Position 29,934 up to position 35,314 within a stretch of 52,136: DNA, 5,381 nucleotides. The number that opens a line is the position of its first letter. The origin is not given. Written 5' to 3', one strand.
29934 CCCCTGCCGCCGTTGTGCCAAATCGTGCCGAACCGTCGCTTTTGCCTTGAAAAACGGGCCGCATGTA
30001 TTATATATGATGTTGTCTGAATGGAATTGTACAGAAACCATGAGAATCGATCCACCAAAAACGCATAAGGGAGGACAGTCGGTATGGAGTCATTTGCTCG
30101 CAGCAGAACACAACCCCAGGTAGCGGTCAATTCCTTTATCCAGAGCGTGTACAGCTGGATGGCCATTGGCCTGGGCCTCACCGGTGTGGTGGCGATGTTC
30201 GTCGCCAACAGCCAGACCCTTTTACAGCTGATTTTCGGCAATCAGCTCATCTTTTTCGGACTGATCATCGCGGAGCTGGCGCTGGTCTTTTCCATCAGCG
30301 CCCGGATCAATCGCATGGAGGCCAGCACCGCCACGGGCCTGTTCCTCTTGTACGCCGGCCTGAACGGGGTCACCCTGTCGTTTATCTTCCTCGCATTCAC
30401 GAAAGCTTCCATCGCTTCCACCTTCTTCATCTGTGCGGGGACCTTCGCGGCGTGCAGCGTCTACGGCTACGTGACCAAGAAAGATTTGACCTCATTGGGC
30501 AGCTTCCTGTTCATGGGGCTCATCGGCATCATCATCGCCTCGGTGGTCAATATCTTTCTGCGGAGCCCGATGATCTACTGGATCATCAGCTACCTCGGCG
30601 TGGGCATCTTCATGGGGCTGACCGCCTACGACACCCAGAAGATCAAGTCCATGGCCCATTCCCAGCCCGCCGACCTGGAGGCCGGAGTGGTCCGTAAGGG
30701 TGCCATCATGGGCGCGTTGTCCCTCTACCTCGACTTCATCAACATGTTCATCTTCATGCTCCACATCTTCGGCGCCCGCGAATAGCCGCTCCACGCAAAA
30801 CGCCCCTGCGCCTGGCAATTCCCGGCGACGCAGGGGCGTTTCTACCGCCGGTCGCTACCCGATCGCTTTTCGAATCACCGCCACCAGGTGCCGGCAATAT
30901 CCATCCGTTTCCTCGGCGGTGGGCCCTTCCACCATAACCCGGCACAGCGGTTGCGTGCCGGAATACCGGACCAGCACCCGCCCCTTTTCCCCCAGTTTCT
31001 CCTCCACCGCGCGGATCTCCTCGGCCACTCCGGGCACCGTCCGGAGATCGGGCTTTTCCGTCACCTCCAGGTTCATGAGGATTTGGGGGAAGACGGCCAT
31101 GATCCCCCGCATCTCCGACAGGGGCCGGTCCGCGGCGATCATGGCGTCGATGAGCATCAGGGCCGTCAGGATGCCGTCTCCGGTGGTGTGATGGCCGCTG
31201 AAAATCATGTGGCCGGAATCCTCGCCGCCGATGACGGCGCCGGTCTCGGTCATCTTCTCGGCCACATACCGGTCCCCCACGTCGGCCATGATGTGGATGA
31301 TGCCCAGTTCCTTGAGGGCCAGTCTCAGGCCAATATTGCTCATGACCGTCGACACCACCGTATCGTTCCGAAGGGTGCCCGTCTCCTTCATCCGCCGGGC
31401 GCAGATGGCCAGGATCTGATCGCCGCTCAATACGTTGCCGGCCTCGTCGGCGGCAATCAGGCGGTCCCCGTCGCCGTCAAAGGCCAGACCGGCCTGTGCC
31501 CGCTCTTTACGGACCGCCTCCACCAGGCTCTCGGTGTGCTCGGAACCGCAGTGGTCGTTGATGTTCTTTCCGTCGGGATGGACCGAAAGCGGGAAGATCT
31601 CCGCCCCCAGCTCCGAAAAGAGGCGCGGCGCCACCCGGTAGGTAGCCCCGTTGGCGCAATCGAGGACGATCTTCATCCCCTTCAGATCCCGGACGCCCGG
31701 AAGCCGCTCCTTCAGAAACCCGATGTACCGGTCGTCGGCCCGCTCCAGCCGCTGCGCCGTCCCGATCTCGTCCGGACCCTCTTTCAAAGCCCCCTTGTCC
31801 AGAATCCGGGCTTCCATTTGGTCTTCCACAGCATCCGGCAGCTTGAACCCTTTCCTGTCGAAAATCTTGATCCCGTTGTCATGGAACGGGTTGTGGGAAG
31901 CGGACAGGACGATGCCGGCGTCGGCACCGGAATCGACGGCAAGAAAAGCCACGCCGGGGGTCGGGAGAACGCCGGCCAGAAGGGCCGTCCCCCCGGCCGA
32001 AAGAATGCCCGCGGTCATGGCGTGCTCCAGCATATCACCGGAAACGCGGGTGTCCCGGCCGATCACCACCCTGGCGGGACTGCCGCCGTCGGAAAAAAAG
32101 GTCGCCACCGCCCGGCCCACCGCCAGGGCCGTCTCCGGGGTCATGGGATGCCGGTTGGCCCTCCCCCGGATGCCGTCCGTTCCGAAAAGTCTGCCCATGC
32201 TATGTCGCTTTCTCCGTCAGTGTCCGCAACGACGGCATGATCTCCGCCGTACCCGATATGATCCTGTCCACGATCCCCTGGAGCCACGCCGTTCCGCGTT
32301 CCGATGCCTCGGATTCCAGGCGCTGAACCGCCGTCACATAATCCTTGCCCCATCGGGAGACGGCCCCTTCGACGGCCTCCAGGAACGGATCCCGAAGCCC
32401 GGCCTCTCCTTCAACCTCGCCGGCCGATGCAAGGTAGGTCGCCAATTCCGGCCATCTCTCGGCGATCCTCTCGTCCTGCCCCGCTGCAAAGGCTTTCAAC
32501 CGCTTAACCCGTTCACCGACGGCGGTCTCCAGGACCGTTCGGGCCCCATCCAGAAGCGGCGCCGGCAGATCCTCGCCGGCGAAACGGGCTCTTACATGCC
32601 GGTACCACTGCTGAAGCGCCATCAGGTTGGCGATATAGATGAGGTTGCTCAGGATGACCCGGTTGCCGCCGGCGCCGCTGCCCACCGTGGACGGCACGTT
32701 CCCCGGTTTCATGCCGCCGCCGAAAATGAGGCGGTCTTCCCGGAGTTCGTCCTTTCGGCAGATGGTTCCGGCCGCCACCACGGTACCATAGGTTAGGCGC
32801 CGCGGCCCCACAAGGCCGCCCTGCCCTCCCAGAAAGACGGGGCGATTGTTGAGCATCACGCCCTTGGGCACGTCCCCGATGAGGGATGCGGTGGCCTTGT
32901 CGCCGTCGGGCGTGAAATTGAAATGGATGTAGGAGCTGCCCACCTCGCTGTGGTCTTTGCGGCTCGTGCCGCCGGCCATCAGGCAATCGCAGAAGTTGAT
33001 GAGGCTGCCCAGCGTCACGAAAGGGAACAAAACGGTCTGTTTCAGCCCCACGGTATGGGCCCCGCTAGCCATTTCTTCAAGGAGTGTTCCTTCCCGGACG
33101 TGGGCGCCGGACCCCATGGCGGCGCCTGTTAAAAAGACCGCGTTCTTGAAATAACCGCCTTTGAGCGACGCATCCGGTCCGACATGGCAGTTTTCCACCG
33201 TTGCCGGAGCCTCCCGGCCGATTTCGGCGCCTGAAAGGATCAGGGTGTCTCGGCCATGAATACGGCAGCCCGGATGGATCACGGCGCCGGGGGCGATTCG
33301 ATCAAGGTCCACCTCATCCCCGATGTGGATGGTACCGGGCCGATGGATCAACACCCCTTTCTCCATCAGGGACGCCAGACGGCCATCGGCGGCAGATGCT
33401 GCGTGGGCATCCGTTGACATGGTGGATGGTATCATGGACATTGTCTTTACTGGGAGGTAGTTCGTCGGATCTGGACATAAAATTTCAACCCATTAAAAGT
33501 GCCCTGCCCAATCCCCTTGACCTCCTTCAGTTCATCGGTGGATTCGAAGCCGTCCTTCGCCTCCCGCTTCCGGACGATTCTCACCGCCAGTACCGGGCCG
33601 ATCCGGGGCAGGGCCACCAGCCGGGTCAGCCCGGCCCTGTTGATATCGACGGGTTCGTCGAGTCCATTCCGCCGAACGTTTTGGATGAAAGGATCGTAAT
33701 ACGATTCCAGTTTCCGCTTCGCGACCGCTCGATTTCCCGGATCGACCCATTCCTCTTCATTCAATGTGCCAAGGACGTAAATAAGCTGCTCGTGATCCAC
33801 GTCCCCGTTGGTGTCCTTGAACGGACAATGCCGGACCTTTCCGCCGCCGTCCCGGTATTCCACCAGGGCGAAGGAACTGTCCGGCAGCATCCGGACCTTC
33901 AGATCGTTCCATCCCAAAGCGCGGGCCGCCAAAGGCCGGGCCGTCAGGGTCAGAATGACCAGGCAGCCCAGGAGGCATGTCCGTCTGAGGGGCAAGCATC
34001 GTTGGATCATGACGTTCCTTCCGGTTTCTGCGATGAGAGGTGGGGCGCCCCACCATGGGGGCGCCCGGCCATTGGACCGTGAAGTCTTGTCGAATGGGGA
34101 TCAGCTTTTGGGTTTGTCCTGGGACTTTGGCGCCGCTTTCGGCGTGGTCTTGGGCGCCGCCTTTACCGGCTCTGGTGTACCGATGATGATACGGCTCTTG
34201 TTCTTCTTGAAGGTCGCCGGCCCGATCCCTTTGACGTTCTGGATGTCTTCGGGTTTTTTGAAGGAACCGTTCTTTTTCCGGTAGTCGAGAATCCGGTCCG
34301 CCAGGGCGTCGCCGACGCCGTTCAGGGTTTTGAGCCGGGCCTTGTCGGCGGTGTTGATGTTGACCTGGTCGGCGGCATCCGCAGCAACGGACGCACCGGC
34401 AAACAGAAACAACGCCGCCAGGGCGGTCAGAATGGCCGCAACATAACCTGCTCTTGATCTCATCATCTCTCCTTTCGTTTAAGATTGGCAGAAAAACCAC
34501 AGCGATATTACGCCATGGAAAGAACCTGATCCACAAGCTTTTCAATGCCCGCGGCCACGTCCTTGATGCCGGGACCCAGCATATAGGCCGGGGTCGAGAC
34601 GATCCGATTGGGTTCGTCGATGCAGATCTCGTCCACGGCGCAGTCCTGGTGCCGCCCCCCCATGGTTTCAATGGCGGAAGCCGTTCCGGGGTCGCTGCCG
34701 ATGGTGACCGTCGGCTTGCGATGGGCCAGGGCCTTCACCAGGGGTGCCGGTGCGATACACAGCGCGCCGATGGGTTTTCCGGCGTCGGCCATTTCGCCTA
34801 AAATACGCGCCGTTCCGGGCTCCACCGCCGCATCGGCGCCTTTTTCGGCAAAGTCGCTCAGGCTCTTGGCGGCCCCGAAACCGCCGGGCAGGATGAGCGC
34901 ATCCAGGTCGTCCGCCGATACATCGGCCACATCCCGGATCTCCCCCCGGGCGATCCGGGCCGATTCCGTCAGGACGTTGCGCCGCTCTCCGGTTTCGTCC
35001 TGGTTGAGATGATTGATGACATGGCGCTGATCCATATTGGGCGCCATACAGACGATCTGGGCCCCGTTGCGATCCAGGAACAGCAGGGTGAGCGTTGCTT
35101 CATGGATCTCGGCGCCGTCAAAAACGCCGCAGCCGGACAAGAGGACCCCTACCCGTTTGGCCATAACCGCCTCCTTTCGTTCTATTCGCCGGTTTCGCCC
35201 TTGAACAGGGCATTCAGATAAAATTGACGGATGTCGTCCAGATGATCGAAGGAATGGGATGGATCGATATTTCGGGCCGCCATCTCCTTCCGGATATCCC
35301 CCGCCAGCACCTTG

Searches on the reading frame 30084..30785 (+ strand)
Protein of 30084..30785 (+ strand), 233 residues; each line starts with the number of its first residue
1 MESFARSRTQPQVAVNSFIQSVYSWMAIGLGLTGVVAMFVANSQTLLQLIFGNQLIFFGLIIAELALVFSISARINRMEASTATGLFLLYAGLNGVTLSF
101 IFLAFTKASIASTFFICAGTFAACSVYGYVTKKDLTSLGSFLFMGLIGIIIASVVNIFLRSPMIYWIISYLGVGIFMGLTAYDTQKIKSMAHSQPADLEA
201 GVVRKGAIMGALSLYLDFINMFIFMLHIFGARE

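Call 32: search_protein_families(library=pfam, proteins=[window:30084-30785:+], max_evalue=0.00001)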
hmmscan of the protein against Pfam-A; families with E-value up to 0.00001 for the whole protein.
window:30084-30785:+ (233 aa): 1 family
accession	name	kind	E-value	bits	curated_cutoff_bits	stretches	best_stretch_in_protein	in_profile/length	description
PF01027.25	Bax1-I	-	9.4e-65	218.7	34.1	1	16-229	1-207/207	Inhibitor of apoptosis-promoting Bax1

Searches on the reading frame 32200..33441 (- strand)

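Call 32: search_protein_families(library=pfam, proteins=[window:32200-33441:-], max_evalue=0.00001)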
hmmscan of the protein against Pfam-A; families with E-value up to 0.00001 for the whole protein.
window:32200-33441:- (413 aa): 0 families

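Call 79: search_protein_families(library=pfam, proteins=[window:32200-33441:-], max_evalue=0.001)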
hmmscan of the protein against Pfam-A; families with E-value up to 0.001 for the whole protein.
window:32200-33441:- (413 aa): 1 family
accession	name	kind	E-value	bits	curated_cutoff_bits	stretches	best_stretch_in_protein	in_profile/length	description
PF00132.30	Hexapep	-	0.00054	20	27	0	49-64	10-24/36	Bacterial transferase hexapeptide (six repeats)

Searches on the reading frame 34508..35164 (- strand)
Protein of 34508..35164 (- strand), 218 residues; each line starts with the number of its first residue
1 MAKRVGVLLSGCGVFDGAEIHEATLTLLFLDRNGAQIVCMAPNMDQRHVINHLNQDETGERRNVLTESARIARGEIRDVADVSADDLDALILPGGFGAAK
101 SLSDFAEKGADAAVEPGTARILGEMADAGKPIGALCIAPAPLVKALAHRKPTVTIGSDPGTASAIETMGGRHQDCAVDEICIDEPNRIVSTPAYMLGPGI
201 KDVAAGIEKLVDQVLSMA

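Call 32: search_protein_families(library=pfam, proteins=[window:34508-35164:-], max_evalue=0.00001)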
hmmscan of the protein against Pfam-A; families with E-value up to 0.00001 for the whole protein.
window:34508-35164:- (218 aa): 1 family
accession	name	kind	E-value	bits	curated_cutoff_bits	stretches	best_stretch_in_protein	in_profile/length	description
PF01965.30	DJ-1_PfpI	-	2.5e-07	31.1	26.6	1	14-154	7-119/165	DJ-1/PfpI family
